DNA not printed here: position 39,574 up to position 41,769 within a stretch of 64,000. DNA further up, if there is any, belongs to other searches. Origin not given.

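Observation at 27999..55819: Four AsnB-type glutamine amidotransferase paralogues inside one glycan locus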

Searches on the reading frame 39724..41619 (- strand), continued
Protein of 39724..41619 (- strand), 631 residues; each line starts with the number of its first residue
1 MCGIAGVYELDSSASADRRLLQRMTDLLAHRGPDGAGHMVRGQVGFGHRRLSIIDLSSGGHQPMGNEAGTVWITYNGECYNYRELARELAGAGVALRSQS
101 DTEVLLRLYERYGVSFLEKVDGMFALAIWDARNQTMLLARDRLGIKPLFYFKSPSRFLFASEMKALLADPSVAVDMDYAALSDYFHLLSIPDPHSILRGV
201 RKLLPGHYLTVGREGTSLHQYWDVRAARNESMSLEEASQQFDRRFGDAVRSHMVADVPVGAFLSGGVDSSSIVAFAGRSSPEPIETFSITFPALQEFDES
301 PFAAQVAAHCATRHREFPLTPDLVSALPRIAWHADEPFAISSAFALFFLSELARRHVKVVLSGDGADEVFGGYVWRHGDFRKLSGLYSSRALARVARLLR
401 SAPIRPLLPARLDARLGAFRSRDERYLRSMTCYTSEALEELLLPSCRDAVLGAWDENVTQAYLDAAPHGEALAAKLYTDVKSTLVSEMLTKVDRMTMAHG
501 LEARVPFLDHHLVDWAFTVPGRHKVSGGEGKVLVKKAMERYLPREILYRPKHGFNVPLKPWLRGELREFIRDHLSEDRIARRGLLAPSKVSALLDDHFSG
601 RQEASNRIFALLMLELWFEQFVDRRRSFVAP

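Call 52: search_solved_structures(query=window:39724-41619:-, max_evalue=0.00001, show_alignments=2)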
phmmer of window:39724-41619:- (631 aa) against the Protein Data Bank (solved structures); distinct sequences matched with E-value up to 0.00001: 7.
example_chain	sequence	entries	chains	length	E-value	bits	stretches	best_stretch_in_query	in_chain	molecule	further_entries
7ylz_A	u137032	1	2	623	3.6e-77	263.6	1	1-387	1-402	hydroxyamidotransferase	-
1ct9_A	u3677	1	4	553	1e-51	179.6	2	4-167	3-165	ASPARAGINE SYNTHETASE B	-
6gq3_A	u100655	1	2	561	9.7e-41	143.3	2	1-378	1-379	Asparagine synthetase [glutamine-hydrolyzing]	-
8sue_A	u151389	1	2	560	2.6e-40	141.9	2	23-378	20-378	Asparagine synthetase [glutamine-hydrolyzing]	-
9b6c_A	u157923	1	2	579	1.5e-39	139.4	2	23-378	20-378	Asparagine synthetase [glutamine-hydrolyzing]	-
1jgt_A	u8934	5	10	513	2.9e-17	65.8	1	75-373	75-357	BETA-LACTAM SYNTHETASE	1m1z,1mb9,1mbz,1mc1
1q15_A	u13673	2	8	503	8.5e-14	54.3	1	58-375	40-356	CarA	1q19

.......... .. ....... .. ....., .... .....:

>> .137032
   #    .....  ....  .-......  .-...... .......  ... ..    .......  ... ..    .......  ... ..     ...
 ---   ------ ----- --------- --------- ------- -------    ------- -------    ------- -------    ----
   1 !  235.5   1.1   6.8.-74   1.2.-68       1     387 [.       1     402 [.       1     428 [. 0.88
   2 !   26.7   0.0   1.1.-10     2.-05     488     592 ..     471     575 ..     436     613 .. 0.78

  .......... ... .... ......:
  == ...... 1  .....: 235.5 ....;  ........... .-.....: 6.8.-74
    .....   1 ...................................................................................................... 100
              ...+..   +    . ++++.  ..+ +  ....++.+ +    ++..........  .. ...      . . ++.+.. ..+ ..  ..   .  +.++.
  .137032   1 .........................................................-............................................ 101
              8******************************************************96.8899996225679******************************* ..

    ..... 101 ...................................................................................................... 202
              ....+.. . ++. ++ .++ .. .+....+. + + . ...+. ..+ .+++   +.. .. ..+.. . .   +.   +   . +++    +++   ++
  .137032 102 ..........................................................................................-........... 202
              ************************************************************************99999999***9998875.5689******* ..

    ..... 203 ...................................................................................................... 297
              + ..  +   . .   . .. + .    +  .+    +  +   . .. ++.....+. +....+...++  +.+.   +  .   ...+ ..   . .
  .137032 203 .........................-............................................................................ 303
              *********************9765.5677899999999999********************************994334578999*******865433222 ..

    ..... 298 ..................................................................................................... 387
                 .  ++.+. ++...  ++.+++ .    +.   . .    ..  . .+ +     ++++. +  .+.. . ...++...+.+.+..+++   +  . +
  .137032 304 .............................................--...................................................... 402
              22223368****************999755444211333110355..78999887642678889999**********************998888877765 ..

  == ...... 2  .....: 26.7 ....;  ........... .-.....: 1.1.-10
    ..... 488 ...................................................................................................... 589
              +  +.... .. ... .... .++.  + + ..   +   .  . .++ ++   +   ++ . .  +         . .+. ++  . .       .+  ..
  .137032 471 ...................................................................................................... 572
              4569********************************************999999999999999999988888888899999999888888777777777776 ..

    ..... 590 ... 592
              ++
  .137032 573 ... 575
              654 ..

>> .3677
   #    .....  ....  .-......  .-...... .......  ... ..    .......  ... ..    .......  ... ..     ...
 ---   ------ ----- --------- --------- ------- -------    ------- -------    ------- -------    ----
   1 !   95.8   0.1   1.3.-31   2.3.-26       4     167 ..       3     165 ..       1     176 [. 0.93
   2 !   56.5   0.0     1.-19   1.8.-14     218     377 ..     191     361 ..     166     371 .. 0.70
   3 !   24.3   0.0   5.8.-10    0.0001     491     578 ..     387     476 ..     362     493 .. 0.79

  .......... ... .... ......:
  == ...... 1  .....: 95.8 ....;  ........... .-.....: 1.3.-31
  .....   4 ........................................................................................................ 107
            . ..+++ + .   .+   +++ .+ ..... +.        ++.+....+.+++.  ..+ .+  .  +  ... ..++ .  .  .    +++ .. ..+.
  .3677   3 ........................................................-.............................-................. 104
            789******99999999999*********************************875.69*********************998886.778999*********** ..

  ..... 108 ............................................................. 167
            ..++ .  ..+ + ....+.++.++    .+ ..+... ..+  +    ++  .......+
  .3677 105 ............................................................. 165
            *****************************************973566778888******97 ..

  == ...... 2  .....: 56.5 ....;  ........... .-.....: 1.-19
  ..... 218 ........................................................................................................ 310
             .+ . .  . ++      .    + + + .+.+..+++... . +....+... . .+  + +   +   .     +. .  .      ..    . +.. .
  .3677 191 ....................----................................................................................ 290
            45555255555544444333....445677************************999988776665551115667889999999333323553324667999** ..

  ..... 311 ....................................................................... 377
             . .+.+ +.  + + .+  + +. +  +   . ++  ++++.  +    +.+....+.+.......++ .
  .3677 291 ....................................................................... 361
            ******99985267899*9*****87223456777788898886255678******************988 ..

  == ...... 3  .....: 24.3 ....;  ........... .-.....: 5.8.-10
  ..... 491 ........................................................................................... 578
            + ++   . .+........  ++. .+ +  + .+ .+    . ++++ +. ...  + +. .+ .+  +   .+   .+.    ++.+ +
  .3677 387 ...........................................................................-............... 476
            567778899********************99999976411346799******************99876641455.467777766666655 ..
